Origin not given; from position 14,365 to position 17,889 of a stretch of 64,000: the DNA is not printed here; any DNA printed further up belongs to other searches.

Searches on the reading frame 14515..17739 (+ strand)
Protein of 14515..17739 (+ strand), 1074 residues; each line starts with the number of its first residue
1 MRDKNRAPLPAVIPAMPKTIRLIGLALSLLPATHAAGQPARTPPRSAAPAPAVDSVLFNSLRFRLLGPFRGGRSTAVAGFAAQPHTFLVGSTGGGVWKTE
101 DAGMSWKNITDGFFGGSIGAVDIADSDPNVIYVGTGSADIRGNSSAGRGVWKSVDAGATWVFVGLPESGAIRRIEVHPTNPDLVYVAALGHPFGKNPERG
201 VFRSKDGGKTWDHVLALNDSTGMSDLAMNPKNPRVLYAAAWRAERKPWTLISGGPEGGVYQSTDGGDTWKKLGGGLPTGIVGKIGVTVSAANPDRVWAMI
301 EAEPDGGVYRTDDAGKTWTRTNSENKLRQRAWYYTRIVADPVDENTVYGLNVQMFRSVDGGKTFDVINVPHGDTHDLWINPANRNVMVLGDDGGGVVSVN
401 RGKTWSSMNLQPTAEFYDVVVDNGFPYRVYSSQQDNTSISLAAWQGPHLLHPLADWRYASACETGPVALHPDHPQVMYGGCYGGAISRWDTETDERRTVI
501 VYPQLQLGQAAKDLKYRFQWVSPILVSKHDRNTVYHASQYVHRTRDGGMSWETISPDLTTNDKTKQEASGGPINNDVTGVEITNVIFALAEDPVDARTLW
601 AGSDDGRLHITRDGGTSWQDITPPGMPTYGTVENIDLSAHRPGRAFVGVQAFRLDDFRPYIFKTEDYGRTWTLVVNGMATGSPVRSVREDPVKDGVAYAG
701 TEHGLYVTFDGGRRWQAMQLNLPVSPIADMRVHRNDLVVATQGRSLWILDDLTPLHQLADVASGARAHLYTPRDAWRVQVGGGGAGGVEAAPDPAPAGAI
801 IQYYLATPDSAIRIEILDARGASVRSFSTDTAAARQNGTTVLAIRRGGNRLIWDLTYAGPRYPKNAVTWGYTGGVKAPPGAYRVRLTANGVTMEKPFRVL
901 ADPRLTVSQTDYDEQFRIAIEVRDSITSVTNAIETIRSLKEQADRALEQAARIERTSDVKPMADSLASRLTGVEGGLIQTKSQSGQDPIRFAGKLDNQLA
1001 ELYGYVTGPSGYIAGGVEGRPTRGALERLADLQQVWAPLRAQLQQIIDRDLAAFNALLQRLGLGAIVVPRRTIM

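Call 45: search_protein_families(library=pfam, max_evalue=0.001, proteins=[window:14515-17739:+])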
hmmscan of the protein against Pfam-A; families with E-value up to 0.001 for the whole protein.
window:14515-17739:+ (1074 aa): 4 families
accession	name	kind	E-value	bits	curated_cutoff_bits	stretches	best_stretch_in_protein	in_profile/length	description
PF15902.12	Sortilin-Vps10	-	2.6e-33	115.9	33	4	96-215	3-113/446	Sortilin, neurotensin receptor 3,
PF02012.26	BNR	-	1.2e-12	46.2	27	0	202-212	1-11/12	BNR/Asp-box repeat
PF14870.12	PSII_BNR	-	3.3e-05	23.7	27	0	199-322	38-141/303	Photosynthesis system II assembly factor YCF48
PF13088.12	BNR_2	-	5.4e-05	23.1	31.4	0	155-271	145-250/277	BNR repeat-like domain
